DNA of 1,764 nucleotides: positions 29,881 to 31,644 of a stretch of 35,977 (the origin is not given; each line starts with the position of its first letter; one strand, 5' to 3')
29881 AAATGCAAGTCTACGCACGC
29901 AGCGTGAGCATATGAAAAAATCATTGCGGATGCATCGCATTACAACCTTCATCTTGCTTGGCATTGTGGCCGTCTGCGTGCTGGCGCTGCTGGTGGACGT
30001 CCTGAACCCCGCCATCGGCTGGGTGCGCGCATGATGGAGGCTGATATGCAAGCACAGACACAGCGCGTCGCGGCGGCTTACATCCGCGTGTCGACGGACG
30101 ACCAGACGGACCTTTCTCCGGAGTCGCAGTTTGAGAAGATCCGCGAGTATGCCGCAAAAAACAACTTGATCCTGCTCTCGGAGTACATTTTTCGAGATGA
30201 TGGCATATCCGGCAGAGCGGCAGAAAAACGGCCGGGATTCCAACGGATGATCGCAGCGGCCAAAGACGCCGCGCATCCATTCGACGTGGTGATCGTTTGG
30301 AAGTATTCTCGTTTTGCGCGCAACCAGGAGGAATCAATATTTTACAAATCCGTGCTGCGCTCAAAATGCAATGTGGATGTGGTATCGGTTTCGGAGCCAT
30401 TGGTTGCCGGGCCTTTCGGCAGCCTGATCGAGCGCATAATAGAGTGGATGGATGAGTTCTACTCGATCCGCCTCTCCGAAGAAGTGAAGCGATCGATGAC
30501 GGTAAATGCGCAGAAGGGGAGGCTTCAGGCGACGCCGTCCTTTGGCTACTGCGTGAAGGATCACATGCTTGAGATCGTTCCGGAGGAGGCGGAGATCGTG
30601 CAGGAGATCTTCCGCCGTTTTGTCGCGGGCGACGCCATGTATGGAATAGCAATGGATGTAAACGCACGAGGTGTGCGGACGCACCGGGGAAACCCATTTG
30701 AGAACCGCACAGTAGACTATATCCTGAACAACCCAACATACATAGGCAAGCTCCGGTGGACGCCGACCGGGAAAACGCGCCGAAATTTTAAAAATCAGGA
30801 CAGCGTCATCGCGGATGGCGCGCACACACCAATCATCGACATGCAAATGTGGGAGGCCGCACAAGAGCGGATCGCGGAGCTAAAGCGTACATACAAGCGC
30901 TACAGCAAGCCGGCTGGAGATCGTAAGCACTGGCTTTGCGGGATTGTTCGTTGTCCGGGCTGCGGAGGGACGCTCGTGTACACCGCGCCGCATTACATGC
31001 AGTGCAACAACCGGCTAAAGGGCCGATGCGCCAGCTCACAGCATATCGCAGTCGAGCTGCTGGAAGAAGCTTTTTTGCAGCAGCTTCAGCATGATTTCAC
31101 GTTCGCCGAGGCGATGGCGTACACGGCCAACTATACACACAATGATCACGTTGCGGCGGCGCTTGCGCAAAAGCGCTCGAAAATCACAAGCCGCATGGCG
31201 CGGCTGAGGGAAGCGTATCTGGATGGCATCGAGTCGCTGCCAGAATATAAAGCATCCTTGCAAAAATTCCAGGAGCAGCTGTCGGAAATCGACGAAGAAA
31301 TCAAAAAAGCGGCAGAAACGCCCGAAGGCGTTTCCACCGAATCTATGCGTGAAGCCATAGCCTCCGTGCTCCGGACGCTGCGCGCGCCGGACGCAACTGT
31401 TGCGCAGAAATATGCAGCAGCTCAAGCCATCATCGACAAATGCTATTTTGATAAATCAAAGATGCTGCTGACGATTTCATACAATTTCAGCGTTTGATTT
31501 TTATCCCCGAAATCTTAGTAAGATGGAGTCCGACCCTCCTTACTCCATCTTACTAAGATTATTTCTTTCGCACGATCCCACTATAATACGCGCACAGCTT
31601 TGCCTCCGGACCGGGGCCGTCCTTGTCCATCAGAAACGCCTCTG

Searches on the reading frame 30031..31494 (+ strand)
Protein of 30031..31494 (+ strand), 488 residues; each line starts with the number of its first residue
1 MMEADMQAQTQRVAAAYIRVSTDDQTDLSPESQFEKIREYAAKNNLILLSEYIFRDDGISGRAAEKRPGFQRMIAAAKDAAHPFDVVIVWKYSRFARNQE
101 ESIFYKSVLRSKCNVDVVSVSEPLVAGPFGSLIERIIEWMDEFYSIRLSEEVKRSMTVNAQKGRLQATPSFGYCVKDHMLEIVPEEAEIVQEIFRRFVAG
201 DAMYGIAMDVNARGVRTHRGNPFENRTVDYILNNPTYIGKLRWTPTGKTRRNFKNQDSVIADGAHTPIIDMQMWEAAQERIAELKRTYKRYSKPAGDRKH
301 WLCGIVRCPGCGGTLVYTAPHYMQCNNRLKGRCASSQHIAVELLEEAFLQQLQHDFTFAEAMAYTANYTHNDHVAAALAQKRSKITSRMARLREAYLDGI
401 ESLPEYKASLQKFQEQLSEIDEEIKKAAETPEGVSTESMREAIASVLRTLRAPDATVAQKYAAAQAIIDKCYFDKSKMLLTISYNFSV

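Call 4: search_protein_families(library=pfam, proteins=[window:30031-31494:+], max_evalue=1)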
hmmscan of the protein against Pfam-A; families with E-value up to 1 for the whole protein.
window:30031-31494:+ (488 aa): 9 families
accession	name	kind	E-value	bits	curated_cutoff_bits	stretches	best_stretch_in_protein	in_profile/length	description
PF00239.26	Resolvase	-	2.2e-28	99.6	23.3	1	14-164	1-144/145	Resolvase, N terminal domain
PF07508.19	Recombinase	-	9.1e-25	87.3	21.1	1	184-283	1-101/102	Recombinase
PF13408.12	Zn_ribbon_recom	-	6.8e-07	30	25.3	1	301-353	1-58/58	Recombinase zinc beta ribbon domain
PF16003.10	DUF4776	-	0.022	14.2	27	1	301-471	18-178/503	Domain of unknown function (DUF4776)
PF10241.14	KxDL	-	0.056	14.2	27.2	1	378-426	32-80/86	Uncharacterized conserved protein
PF07464.16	ApoLp-III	-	0.15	12.6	36.3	0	411-466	36-90/146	Apolipophorin-III precursor (apoLp-III)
PF05823.17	Gp-FAR-1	-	0.32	11.9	29.2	1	365-448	33-113/149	Nematode fatty acid retinoid binding protein (Gp-FAR-1)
PF16752.10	TBCC_N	-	0.89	10.3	27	1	345-429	31-109/115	Tubulin-specific chaperone C N-terminal domain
PF18595.6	Nuf2_DHR10-like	-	1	9.9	28.4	1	377-431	3-56/117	Nuf2, DHR10-like domain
